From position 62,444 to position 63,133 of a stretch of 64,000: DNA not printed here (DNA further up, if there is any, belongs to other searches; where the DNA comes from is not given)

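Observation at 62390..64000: AT-rich region after fhs with an unlisted open ORF encoding a GHKL-type ATPase, overlapped by a small upstream ORF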

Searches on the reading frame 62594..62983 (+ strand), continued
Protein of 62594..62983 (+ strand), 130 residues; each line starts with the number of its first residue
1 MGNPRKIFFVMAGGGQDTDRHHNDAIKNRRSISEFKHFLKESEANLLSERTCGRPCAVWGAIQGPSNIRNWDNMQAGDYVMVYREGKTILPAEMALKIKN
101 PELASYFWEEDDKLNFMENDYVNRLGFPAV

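Call 82: search_solved_structures(query=P0078, max_evalue=1)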
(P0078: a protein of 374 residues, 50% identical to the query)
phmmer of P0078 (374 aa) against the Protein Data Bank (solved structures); distinct sequences matched with E-value up to 1: 3.
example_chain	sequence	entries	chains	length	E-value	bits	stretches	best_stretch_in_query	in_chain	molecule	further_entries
7k1a_A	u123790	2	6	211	0.23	13.7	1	115-194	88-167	HTH-type transcriptional regulator TtgR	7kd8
2uxh_A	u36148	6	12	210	0.41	12.9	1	115-194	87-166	HTH-TYPE TRANSCRIPTIONAL REGULATOR TTGR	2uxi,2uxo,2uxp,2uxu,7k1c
2xdn_A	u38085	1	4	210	0.44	12.8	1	115-194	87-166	HTH-TYPE TRANSCRIPTIONAL REGULATOR TTGR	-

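Call 87: search_protein_families(library=ncbifam, proteins=[P0078], max_evalue=0.01)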
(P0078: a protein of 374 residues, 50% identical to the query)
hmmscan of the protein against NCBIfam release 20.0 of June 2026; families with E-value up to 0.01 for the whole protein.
P0078 (374 aa): 0 families

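Call 88: search_protein_families(library=phrogs, proteins=[window:62594-62983:+, P0078], max_evalue=0.01)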
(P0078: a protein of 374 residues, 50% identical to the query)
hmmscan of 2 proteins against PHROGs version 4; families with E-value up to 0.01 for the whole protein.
window:62594-62983:+ (130 aa): 1 family
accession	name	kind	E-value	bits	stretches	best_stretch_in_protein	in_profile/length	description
phrog_14240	-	unknown function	8.5e-08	32.8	1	14-113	10-97/315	-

P0078 (374 aa): 1 family
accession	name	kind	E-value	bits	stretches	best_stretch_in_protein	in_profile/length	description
phrog_14240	-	unknown function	1.4e-20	74.7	1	14-197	9-177/315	-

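Call 89: search_protein_families(library=padloc, proteins=[P0078, P0084, P0093, P0094, P0086, P0226], max_evalue=0.01)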
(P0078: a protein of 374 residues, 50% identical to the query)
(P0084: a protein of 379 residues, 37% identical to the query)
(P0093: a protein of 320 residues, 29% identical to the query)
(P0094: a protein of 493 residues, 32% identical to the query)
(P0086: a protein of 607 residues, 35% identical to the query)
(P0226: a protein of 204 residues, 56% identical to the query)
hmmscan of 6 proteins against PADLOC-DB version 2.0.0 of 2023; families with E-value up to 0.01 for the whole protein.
P0078 (374 aa): 1 family
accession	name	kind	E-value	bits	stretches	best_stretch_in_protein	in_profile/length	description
PDLC03534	REase_II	-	1.5e-08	32.1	1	205-347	174-320/351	Type II restriction enzyme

P0084 (379 aa): 1 family
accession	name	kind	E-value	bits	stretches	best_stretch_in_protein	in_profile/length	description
PDLC03534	REase_II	-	1.7e-13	48.4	1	210-353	177-323/351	Type II restriction enzyme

P0093 (320 aa): 11 families
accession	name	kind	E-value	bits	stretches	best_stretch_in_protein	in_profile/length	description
PDLC03656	mREase_IV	-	9.8e-15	53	1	209-306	173-268/277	Type IV methyl-directed restriction enzyme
PDLC00746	Effector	-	7.7e-06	23.2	1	235-309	29-114/389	Endonuclease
PDLC03478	REase_II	-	2.4e-05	22.2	1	192-298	64-165/219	Type II restriction enzyme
PDLC00742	Effector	-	0.00011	19.1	1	172-292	72-201/527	Endonuclease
PDLC00642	ZorE2|ZorE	-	0.0002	18.9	1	203-292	168-259/283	HNH endonuclease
PDLC00643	ZorE2|ZorE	-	0.00033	18.1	1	203-290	170-260/282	HNH endonuclease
PDLC00740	Effector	-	0.00039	17.3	1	269-297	75-103/391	Endonuclease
PDLC01998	SAVED1--SAVED_HNH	-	0.00063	16.6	1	164-292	54-194/506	-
PDLC00739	Effector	-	0.00092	16.6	1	235-307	20-104/378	Endonuclease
PDLC01999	SAVED1--SAVED_HNH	-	0.00096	16.2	1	243-297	30-100/387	-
PDLC01997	SAVED1--SAVED_HNH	-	0.0049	14.4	0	255-307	36-100/368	-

P0094 (493 aa): 13 families
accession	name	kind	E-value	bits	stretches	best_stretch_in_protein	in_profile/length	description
PDLC04824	PDC-S02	-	1.2e-16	58.8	1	235-306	219-291/308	-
PDLC04799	PDC-S02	-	2e-13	48.2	1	234-304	218-289/308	-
PDLC04916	PDC-S11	-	5.2e-12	43.5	1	190-277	10-96/358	-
PDLC04915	PDC-S11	-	3.5e-09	34.4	1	190-277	11-100/379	-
PDLC04945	PDC-S18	-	2.5e-06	25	1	205-278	21-92/302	-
PDLC04944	PDC-S18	-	6e-06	23.8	1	205-278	22-95/307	-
PDLC04909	PDC-S11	-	6.5e-06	23.9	1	195-275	15-98/347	-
PDLC04946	PDC-S18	-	5e-05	20.5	1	205-277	41-113/365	-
PDLC04913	PDC-S11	-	6.8e-05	20.1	1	238-276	61-99/375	-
PDLC04910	PDC-S11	-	0.00014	19.2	1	209-274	30-96/359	-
PDLC04810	PDC-S02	-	0.00036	17.9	1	205-314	210-325/355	-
PDLC04813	PDC-S02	-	0.00091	17.1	1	205-318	24-147/175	-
PDLC04803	PDC-S02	-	0.0029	15.3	1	203-305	118-230/269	-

P0086 (607 aa): 3 families
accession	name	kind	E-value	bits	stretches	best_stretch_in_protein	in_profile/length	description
PDLC04132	HNH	-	2.4e-19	67.5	1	467-605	133-274/286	-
PDLC03529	REase_II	-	7.7e-13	46.4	1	511-600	293-378/389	Type II restriction enzyme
PDLC03546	HNH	-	7.5e-08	29.7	1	485-562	156-233/282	Type II restriction enzyme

P0226 (204 aa): 0 families
